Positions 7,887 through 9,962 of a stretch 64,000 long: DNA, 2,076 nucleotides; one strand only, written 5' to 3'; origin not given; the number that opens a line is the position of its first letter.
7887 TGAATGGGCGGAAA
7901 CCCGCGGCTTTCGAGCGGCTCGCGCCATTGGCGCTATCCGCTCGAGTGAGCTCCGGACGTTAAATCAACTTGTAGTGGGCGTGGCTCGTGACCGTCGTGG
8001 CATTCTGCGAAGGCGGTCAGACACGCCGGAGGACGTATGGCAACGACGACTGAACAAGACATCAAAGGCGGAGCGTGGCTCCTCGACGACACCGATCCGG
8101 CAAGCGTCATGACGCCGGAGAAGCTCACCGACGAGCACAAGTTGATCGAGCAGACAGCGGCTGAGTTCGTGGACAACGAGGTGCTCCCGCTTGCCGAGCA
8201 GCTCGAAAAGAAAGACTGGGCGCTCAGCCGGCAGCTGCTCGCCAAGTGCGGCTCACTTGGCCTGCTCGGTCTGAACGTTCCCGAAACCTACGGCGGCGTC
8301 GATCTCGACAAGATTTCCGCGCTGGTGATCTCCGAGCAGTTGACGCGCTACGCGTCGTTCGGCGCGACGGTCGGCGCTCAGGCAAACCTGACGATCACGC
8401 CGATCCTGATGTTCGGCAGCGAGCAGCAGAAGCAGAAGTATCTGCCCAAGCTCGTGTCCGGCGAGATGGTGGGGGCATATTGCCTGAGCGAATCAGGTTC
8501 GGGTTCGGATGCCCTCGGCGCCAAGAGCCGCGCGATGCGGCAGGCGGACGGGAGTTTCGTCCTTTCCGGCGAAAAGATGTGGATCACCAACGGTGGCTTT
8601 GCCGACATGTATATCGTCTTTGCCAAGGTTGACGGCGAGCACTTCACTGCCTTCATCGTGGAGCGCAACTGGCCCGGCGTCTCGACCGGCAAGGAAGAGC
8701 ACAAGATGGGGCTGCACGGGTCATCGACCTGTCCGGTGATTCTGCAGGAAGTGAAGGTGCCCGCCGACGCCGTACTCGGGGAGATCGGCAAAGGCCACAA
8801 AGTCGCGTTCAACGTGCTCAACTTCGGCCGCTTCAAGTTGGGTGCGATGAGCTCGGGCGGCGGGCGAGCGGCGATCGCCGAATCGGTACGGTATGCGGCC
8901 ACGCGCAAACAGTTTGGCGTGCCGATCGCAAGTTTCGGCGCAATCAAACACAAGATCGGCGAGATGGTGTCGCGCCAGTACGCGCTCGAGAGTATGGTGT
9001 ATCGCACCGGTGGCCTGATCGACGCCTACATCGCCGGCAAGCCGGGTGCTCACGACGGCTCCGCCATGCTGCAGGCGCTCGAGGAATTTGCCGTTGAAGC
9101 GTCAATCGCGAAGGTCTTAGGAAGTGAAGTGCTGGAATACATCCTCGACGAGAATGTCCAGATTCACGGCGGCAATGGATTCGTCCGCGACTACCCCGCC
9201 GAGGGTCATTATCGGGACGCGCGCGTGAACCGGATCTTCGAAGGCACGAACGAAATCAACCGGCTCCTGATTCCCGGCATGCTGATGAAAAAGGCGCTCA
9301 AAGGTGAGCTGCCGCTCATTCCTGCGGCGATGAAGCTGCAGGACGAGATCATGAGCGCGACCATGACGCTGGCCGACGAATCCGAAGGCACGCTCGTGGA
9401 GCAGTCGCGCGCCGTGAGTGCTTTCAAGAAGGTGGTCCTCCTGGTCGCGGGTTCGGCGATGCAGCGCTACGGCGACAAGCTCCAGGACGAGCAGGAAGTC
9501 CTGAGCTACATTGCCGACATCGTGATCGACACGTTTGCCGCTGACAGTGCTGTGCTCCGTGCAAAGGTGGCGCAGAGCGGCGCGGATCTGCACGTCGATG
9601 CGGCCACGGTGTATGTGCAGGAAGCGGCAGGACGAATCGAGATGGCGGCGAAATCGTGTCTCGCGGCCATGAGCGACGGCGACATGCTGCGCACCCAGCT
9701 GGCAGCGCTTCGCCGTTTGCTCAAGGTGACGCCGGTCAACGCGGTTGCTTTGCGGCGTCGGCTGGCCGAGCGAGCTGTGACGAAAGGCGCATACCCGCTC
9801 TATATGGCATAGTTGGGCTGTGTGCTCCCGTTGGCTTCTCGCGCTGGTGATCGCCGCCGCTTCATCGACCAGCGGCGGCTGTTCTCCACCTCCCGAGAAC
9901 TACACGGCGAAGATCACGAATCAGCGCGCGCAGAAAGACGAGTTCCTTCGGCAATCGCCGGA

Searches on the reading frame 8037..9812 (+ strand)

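Call 12: search_protein_families(library=pfam, proteins=[window:8037-9812:+], max_evalue=0.001)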
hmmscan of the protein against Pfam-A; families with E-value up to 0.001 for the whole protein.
window:8037-9812:+ (591 aa): 7 families
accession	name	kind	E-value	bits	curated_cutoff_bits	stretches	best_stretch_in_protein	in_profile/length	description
PF00441.29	Acyl-CoA_dh_1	-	7.6e-36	123.9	22.4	1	251-412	1-145/150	Acyl-CoA dehydrogenase, C-terminal domain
PF21263.2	Acyl-CoA-dh_C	-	1.8e-32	112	27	1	463-560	2-96/96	Acyl-CoA dehydrogenase, C-terminal domain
PF02771.21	Acyl-CoA_dh_N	-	1.3e-31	109.7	22.9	1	31-143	1-113/113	Acyl-CoA dehydrogenase, N-terminal domain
PF02770.24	Acyl-CoA_dh_M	-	2.4e-21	76.2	33.3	1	147-239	1-97/97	Acyl-CoA dehydrogenase, middle domain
PF08028.16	Acyl-CoA_dh_2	-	4.4e-12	46.9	22.7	1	270-405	5-133/134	Acyl-CoA dehydrogenase, C-terminal domain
PF22924.1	ACOX_C_alpha1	-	4.3e-06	27.1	27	1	263-407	6-159/169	Acyl-CoA oxidase, C-alpha1 domain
PF21343.2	ACAD9-ACADV_C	-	7.5e-06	26.7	27.8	1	457-539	11-93/120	ACAD9/ACADV, C-terminal domain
